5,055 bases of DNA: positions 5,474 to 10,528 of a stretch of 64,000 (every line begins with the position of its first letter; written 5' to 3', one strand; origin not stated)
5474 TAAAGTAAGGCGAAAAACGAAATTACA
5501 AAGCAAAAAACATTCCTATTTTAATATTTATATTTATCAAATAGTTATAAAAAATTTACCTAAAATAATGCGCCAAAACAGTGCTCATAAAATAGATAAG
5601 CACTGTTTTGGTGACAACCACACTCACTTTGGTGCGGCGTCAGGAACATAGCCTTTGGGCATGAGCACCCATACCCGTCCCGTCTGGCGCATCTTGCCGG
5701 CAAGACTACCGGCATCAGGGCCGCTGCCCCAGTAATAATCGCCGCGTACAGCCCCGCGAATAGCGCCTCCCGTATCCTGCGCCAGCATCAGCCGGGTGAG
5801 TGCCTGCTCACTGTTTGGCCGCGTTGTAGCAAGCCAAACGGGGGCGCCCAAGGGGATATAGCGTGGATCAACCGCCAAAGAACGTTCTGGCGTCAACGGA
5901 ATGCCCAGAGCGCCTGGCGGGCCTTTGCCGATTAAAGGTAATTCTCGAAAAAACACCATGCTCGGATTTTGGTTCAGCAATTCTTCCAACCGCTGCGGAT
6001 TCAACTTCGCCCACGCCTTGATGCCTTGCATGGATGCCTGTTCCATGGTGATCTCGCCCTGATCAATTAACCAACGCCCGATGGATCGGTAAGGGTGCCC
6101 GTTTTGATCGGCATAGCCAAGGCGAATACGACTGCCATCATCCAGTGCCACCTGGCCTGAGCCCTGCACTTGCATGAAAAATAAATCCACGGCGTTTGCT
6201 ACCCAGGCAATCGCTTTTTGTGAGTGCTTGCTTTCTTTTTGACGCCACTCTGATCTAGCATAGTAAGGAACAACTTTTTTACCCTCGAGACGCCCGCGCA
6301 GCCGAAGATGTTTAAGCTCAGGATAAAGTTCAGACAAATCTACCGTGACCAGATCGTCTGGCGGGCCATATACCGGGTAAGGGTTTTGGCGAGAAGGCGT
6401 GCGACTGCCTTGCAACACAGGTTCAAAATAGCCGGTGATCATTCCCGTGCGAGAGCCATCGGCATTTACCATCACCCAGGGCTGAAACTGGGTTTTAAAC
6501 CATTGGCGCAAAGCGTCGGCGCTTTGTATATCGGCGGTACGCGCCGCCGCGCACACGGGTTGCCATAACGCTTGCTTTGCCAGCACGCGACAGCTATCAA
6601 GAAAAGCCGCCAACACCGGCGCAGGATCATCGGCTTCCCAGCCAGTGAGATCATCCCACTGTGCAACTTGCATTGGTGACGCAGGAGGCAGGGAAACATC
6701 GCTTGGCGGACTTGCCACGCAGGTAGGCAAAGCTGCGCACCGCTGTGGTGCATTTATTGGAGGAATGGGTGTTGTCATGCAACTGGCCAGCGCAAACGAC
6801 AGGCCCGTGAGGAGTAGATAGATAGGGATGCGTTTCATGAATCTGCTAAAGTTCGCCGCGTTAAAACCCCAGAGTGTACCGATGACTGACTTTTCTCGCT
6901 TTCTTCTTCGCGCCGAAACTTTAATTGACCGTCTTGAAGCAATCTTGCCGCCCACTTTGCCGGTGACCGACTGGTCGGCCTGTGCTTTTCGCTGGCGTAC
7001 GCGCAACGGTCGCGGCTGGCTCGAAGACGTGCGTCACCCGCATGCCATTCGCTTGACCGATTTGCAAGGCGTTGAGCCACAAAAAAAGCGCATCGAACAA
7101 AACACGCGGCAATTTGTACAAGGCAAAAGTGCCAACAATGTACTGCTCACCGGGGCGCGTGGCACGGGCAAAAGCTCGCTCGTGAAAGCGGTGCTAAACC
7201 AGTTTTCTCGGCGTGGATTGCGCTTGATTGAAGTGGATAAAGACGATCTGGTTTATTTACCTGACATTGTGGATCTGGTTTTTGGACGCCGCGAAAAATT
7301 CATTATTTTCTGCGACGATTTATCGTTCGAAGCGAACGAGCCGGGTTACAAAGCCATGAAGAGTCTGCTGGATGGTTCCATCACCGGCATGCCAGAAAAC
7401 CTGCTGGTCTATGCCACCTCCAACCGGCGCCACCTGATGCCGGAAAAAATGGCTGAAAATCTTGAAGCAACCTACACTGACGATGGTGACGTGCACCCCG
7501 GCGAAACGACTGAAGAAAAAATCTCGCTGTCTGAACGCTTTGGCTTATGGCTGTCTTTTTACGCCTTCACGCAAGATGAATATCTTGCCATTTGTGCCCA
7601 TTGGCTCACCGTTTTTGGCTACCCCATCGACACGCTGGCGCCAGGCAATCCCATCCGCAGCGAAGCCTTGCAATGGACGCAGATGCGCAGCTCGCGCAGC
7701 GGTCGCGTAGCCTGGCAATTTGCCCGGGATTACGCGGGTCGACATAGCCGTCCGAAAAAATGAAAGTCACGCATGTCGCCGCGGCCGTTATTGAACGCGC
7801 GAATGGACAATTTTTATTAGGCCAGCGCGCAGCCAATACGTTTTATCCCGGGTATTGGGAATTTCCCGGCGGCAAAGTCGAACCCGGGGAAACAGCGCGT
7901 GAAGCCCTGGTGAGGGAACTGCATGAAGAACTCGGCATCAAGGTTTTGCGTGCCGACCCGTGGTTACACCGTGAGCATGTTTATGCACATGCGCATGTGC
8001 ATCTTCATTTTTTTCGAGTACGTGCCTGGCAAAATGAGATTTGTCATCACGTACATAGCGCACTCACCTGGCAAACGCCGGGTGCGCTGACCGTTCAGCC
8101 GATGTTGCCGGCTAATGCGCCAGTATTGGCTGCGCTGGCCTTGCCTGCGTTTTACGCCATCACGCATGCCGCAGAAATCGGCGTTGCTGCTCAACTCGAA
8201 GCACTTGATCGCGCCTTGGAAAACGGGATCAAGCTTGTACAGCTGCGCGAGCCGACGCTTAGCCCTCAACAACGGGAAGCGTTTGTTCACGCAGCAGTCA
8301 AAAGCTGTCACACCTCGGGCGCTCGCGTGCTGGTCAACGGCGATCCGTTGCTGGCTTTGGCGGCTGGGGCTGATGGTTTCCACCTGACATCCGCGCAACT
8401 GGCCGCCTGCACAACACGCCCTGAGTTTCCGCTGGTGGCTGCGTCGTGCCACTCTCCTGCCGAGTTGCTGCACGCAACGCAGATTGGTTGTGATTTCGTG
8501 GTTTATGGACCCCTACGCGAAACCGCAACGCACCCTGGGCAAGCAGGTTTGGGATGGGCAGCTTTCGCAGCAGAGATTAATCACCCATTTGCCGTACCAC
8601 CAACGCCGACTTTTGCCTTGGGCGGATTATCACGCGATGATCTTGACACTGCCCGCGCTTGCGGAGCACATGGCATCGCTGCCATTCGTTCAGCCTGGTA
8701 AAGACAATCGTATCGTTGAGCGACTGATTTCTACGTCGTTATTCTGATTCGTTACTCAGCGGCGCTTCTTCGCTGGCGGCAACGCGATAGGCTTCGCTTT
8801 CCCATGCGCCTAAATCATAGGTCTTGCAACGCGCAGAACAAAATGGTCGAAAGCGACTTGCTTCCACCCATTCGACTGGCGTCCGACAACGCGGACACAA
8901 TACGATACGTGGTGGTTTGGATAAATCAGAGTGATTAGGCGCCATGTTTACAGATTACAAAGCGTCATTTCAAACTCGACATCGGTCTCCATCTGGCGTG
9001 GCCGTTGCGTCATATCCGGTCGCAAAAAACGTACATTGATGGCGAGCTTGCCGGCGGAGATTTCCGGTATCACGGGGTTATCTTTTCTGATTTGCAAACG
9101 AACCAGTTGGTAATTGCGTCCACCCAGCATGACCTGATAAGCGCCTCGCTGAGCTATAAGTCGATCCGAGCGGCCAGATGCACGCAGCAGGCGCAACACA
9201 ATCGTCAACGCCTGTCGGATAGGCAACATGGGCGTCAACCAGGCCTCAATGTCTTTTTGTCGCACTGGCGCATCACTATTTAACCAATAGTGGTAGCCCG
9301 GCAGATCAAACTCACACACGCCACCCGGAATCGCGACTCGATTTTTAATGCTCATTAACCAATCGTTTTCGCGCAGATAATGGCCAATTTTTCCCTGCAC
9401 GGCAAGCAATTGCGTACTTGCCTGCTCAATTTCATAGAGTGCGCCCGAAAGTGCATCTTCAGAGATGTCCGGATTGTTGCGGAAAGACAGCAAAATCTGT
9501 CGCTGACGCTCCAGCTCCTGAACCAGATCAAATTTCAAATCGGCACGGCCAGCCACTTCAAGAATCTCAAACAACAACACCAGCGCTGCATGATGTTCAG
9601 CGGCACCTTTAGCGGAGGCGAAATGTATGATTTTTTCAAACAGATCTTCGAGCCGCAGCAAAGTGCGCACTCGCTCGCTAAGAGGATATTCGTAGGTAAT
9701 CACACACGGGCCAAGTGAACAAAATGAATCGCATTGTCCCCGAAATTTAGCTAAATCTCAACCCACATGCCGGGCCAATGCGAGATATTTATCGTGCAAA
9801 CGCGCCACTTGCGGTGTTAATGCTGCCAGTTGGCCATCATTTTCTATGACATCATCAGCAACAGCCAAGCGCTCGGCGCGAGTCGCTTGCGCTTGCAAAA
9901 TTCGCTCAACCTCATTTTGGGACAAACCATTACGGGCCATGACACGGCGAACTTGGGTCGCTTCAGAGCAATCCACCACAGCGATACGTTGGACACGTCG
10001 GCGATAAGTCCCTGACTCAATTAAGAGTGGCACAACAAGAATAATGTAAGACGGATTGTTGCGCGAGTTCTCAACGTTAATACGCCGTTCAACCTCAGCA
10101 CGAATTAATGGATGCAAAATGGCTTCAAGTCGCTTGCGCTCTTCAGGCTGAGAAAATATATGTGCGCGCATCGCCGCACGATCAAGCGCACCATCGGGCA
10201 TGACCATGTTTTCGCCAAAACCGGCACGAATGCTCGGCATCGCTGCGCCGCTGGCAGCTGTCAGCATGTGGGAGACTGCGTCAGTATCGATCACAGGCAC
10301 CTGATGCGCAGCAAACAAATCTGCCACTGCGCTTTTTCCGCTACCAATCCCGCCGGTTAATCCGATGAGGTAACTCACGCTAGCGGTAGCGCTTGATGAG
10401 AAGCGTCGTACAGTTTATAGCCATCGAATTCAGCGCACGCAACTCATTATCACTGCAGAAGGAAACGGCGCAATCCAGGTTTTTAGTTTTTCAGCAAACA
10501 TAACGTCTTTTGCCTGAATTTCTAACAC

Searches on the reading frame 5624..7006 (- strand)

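Call 41: search_protein_families(library=pfam, proteins=[window:5624-7006:-], max_evalue=0.00001)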
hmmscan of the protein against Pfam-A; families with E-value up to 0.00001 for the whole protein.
window:5624-7006:- (460 aa): 2 families
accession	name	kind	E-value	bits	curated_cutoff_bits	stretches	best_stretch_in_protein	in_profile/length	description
PF03562.22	MltA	-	6.1e-63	212.1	24.3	1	190-354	2-163/163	MltA specific insert domain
PF06725.17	3D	-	5.9e-26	90.9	23.8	1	375-448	1-71/72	3D domain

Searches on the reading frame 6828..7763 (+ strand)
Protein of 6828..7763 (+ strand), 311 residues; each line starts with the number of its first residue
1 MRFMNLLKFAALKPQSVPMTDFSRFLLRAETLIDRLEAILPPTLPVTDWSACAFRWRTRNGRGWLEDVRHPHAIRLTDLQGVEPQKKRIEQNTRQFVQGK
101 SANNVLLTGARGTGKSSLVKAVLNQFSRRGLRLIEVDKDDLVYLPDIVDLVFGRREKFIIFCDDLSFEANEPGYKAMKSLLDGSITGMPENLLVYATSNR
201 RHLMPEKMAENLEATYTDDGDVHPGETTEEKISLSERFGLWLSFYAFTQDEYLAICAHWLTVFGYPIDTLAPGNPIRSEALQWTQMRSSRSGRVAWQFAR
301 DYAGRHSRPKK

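Call 41: search_protein_families(library=pfam, proteins=[window:6828-7763:+], max_evalue=0.00001)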
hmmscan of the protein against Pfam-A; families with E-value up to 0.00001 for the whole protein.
window:6828-7763:+ (311 aa): 2 families
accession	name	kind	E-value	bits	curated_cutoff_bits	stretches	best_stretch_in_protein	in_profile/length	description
PF05673.19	DUF815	-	2e-103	345.3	23.8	1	51-305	3-248/249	Protein of unknown function (DUF815)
PF13191.12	AAA_16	-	7.8e-08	33.4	32.6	1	93-141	16-63/167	AAA ATPase domain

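Call 44: search_protein_families(library=ncbifam, proteins=[window:6828-7763:+], max_evalue=0.001)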
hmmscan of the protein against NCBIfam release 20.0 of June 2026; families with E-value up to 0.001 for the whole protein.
window:6828-7763:+ (311 aa): 4 families
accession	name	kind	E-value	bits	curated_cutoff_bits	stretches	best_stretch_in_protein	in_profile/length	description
TIGR02928.1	TIGR02928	subfamily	6.2e-06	25.3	181.3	1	81-129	19-67/366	orc1/cdc6 family replication initiation protein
TIGR03420.1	DnaA_homol_Hda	equivalog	3e-05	23.6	194.8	1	88-167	24-101/226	DnaA regulatory inactivator Hda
NF003229.0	PRK04195.1-5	equivalog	8.5e-05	21.4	280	1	75-137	15-76/413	replication factor C large subunit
NF003230.0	PRK04195.1-6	equivalog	0.00025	19.9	441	1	64-135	4-72/494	replication factor C large subunit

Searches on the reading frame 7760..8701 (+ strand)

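Call 9: search_protein_families(library=pfam, proteins=[window:7760-8701:+])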
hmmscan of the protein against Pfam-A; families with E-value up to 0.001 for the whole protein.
window:7760-8701:+ (313 aa): 4 families
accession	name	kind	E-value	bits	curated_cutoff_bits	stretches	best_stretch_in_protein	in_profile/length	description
PF02581.23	TMP-TENI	-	1.5e-35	122.7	27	1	132-311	2-179/180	Thiamine monophosphate synthase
PF00293.34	NUDIX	-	2.8e-20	73.1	21.1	1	7-124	6-132/134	NUDIX domain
PF14815.12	NUDIX_4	-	4.4e-20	72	35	1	8-124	2-112/113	NUDIX domain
PF22327.2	Nudt16-like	-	7.6e-05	23.1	27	1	31-94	33-100/161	U8 snoRNA-decapping enzyme-like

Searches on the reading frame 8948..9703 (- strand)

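Call 41: search_protein_families(library=pfam, proteins=[window:8948-9703:-], max_evalue=0.00001)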
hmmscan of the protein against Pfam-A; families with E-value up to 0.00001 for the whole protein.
window:8948-9703:- (251 aa): 1 family
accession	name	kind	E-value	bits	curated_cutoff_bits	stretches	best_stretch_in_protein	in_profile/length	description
PF07072.16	ZapD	-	3.2e-77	259.4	27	1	16-225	1-210/210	Cell division protein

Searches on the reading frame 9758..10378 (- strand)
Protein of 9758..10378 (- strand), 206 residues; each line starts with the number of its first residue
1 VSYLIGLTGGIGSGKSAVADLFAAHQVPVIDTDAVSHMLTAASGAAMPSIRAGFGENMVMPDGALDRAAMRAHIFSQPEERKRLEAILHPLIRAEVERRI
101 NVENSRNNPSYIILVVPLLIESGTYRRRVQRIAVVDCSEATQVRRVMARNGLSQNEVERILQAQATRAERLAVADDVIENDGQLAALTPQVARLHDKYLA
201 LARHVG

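Call 41: search_protein_families(library=pfam, proteins=[window:9758-10378:-], max_evalue=0.00001)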
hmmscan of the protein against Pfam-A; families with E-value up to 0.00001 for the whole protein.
window:9758-10378:- (206 aa): 1 family
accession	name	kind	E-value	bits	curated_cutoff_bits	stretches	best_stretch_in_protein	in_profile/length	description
PF01121.26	CoaE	-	7.3e-60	202.2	27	1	3-185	1-179/180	Dephospho-CoA kinase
